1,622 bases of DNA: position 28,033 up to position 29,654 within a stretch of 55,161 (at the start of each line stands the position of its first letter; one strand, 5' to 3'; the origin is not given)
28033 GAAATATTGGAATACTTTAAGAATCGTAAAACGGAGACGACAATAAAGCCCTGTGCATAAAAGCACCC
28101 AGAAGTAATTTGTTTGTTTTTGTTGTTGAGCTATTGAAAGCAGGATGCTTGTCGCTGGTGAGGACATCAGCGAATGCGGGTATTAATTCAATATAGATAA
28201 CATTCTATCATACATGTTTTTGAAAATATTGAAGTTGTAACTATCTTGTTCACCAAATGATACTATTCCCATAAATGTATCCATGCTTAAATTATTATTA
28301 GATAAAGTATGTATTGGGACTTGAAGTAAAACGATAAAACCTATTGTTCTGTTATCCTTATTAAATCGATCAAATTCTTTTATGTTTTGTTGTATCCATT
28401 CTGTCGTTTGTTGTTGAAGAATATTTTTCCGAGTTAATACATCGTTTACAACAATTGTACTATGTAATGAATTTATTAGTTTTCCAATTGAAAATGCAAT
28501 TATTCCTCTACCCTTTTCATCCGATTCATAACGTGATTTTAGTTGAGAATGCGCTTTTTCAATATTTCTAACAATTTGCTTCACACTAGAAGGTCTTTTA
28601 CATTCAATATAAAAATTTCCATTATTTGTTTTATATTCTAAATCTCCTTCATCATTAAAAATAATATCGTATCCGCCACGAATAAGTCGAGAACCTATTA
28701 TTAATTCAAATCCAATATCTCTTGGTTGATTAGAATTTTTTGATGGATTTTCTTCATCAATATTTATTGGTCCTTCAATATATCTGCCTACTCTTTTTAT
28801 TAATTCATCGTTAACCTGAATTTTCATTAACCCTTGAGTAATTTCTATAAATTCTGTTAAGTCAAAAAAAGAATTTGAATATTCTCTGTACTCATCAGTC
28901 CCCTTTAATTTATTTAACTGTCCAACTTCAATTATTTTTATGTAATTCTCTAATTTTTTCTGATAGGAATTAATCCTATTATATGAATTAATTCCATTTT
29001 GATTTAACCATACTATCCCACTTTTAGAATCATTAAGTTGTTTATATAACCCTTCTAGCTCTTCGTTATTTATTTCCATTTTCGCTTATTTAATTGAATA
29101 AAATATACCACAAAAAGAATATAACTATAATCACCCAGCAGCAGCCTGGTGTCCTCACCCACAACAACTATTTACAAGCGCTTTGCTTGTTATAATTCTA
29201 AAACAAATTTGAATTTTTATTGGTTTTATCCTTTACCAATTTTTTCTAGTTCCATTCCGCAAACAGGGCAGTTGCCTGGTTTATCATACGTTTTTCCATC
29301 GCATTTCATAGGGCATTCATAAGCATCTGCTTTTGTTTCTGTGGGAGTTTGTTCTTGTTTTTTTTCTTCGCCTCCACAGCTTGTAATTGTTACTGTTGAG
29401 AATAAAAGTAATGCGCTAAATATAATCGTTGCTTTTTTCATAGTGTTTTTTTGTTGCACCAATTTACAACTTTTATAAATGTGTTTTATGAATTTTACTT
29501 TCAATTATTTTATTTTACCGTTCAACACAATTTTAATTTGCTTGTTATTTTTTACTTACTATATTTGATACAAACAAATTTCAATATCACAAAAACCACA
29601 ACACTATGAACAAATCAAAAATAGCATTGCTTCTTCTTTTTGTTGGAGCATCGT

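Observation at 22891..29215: Cassette-like accessory island: one hairpin repeat separates every gene module, and the outermost copies are inverted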

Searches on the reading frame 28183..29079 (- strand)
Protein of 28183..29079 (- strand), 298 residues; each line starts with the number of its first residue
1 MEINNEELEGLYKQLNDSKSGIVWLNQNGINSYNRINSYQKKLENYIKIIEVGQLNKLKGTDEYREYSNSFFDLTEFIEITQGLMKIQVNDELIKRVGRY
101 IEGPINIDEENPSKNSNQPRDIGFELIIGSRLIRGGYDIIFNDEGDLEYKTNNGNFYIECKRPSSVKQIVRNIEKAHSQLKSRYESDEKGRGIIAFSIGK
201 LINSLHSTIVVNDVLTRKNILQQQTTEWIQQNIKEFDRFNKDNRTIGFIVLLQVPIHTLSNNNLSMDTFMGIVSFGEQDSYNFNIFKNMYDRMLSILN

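Call 11: search_protein_families(library=pfam, proteins=[window:28183-29079:-], max_evalue=0.01)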
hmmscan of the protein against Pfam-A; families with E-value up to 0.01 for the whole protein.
window:28183-29079:- (298 aa): 0 families

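Call 69: search_protein_families(library=ncbifam, proteins=[window:28183-29079:-], max_evalue=0.01)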
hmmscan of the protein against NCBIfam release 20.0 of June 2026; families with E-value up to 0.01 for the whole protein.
window:28183-29079:- (298 aa): 0 families

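Call 70: search_protein_families(library=padloc, proteins=[window:28183-29079:-], max_evalue=0.01)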
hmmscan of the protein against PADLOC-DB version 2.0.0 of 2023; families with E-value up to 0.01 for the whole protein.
window:28183-29079:- (298 aa): 0 families

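Call 73: find_homologous_proteins(query=window:28183-29079:-, max_evalue=0.001)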
Query window:28183-29079:- (298 aa): 4 proteins with E <= 0.001 among 717 candidates.
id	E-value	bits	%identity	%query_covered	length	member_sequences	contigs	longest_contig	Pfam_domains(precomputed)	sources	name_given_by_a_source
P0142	9.2e-190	647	100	100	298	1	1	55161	-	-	-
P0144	2.7e-71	259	43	97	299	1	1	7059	-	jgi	jgi:hypothetical protein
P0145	2.2e-66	242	42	99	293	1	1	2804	-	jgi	jgi:hypothetical protein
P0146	1.8e-22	98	29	93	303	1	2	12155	-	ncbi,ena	-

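Call 74: find_encoding_contigs(protein=P0144, flank=7000, max_places=4)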
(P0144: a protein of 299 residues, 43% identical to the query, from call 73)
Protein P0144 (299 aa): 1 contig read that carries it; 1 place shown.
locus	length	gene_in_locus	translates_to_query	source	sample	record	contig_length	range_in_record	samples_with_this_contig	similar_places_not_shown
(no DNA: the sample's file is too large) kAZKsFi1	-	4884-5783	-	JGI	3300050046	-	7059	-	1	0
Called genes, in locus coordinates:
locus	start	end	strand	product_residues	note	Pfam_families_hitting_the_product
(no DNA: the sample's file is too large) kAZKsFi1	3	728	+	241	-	?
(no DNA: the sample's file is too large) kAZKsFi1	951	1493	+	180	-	-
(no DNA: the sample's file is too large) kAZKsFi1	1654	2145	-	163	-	PF24838:8xMP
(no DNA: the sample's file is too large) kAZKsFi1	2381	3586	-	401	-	-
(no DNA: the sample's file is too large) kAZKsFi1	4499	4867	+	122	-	-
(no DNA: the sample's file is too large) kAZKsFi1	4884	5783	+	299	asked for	-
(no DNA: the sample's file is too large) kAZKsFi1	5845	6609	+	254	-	PF13365:Trypsin_2 (weak)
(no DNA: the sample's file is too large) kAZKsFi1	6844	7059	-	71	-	?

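Call 75: find_encoding_contigs(protein=P0146, flank=8000, max_places=4)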
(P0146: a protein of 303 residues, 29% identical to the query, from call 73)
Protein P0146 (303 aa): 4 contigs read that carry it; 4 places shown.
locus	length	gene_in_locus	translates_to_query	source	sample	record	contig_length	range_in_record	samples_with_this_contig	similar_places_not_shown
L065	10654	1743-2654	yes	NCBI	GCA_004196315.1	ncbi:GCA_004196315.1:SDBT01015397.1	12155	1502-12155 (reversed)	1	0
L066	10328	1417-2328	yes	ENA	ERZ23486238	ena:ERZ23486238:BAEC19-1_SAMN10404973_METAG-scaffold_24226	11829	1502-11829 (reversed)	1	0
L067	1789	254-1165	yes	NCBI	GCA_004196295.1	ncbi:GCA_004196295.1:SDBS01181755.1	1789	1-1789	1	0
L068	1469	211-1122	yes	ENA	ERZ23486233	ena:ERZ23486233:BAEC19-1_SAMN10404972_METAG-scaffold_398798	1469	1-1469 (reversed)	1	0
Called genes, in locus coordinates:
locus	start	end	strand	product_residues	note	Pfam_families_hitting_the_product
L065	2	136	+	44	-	?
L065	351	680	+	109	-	-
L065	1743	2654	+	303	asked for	-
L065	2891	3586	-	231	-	-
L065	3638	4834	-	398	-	-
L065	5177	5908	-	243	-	PF07505:DUF5131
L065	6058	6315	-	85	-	-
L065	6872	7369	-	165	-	-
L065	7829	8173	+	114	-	PF12833:HTH_18, PF00165:HTH_AraC (weak)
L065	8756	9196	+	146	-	-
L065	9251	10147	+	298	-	PF05572:Peptidase_M43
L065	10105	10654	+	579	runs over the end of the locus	PF05048:NosD, PF13229:Beta_helix (weak), PF05048:NosD, PF13229:Beta_helix, PF18962:Por_Secre_tail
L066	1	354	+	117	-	?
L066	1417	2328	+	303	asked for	-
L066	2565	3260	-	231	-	-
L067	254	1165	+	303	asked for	-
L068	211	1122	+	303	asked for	-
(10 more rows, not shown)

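Call 83: predict_structure(alignment_id=A5)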
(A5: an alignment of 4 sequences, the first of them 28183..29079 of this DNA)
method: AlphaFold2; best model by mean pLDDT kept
length: 298 residues; sequences in the alignment: 4
mean_pLDDT: 84.9   pTM: 0.87
mean pLDDT of the five models: 84.9, 84.5, 84.4, 84.2, 84.0
residues with pLDDT >= 90: 100; 70-90: 172; 50-70: 24; < 50: 2
segments of 3 or more residues with pLDDT < 50: none
pLDDT, mean of each block of 10 residues (from residue 1): 72 94 95 91 92 82 85 92 92 91 80 65 91 90 75 82 80 85 80 87 74 91 92 80 81 88 86 83 85 84
secondary structure, 60 per line:
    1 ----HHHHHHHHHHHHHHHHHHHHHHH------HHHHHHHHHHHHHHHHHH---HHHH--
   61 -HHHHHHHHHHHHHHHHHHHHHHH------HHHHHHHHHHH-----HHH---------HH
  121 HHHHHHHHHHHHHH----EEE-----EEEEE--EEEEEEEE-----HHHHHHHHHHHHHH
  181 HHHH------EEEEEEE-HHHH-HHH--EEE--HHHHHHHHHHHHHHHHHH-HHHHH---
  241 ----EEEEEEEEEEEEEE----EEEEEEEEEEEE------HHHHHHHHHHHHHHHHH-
elements in order: H5-27 H34-51 H55-58 H62-84 H91-101 H119-134 E139-141 E147-151 E154-161 H167-184 E191-197 H199-202 E209-211 H214-231 H233-237 E245-258 E263-274 H281-297

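Call 86: fold_search(model_id=the predicted structure, library=pdb)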
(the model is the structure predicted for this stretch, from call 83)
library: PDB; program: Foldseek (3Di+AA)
matches with E <= 10: 359; with E <= 0.001: 0
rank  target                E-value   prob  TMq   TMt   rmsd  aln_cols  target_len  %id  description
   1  5csk_A                2.8e-03  0.72  0.24  0.06  12.5       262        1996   10  Crystal structure of yeast acetyl-CoA carboxylase, unbiotinylated (released 2015-10-28)
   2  5liz                  1.0e-02  0.82  0.28  0.16  19.3       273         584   13  The structure of Nt.BspD6I nicking endonuclease with all cysteines mutated by serine residues at 0.19 nm resolution . (released 2017-08-02)
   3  6qnz_A                1.8e-02  0.30  0.18  0.11  19.7       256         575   12  Crystal structure of the site-specific DNA nickase N.BspD6I E418A Mutant (released 2020-03-04)
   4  6g2h_A                2.3e-02  0.38  0.25  0.12  12.6       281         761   10  Filament of acetyl-CoA carboxylase and BRCT domains of BRCA1 (ACC-BRCT) core at 4.6 A resolution (released 2018-06-13)
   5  5lhc_B                2.6e-02  0.28  0.17  0.11  16.9       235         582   10  The structure of D456A mutant of Nt.BspD6I nicking endonuclease at 0.24 nm resolution . (released 2017-08-16)
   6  2ewf                  3.9e-02  0.51  0.21  0.12  18.5       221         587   13  Crystal structure of the site-specific DNA nickase N.BspD6I (released 2006-11-21)
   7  5liq_B                4.9e-02  0.47  0.22  0.12  18.5       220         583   12  The structure of C160S,C508S,C578S mutant of Nt.BspD6I nicking endonuclease at 0.185 nm resolution . (released 2017-08-02)
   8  6qnz_B                4.9e-02  0.28  0.24  0.15  20.2       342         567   10  Crystal structure of the site-specific DNA nickase N.BspD6I E418A Mutant (released 2020-03-04)
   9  8q41_B                5.5e-02  0.30  0.21  0.16  15.9       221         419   11  Crystal structure of Can2 (E341A) bound to cA4 and TTTAAA ssDNA (released 2023-11-22)
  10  2inb                  5.8e-02  0.75  0.20  0.43   9.4       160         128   12  Crystal structure of an XisH family protein (ZP_00107633.1) from Nostoc punctiforme PCC 73102 at 1.60 A resolution (released 2006-10-24)
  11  2okf_A                8.2e-02  0.63  0.19  0.39   9.7       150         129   10  CRYSTAL STRUCTURE OF A FDXN ELEMENT EXCISION CONTROLLING FACTOR PROTEIN (AVA_3312) FROM ANABAENA VARIABILIS AT 1.60 A  (released 2007-01-30)
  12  1k20_A                9.2e-02  0.14  0.17  0.16  14.8       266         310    5  Inorganic Pyrophosphatase (family II) from Streptococcus gordonii at 1.5 A resolution (released 2001-10-31)
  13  5lhc_A                1.1e-01  0.33  0.22  0.12  18.4       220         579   11  The structure of D456A mutant of Nt.BspD6I nicking endonuclease at 0.24 nm resolution . (released 2017-08-16)
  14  5lts_A                1.1e-01  0.30  0.21  0.30  15.8       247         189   13  Crystal structure of Lymphocytic choriomeningitis mammarenavirus endonuclease Mutant D118A (released 2017-09-13)
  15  5lts_B                1.8e-01  0.23  0.21  0.31  16.0       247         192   12  Crystal structure of Lymphocytic choriomeningitis mammarenavirus endonuclease Mutant D118A (released 2017-09-13)
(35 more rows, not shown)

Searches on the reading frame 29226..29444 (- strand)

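Call 69: search_protein_families(library=ncbifam, proteins=[window:29226-29444:-], max_evalue=0.01)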
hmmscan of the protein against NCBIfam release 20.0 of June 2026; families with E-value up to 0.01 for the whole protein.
window:29226-29444:- (72 aa): 4 families
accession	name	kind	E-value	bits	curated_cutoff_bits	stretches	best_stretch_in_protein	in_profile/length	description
NF058595.1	invert_tail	domain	0.00071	19.9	37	1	4-43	53-92/113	lipo-invert putative C-terminal anchoring domain-containing protein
NF050125.1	ChrA_rel_RiPP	equivalog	0.0015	19.2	40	1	2-64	1-55/56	chryseobasin-related MNIO class RiPP peptide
NF007303.0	PRK09783.1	subfamily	0.0021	16.6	390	1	2-66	6-73/414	copper/silver efflux system membrane fusion protein CusB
NF058647.1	lipo_LytA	equivalog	0.0056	16.9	110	1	2-40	1-35/107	acidic lipoprotein LytA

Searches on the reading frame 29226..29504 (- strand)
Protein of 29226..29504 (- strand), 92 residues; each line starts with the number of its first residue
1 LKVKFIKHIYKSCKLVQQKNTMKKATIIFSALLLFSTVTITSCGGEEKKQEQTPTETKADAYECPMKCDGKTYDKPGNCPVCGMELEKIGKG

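Call 11: search_protein_families(library=pfam, proteins=[window:29226-29504:-], max_evalue=0.01)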
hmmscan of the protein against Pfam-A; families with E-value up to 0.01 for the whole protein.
window:29226-29504:- (92 aa): 2 families
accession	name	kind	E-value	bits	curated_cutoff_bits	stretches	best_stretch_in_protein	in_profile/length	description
PF19335.5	HMBD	-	2.7e-11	43.6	23.6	1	62-88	2-27/28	Heavy metal binding domain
PF23455.1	DUF7129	-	0.0091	16.2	30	1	56-89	6-40/45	Domain of unknown function (DUF7129)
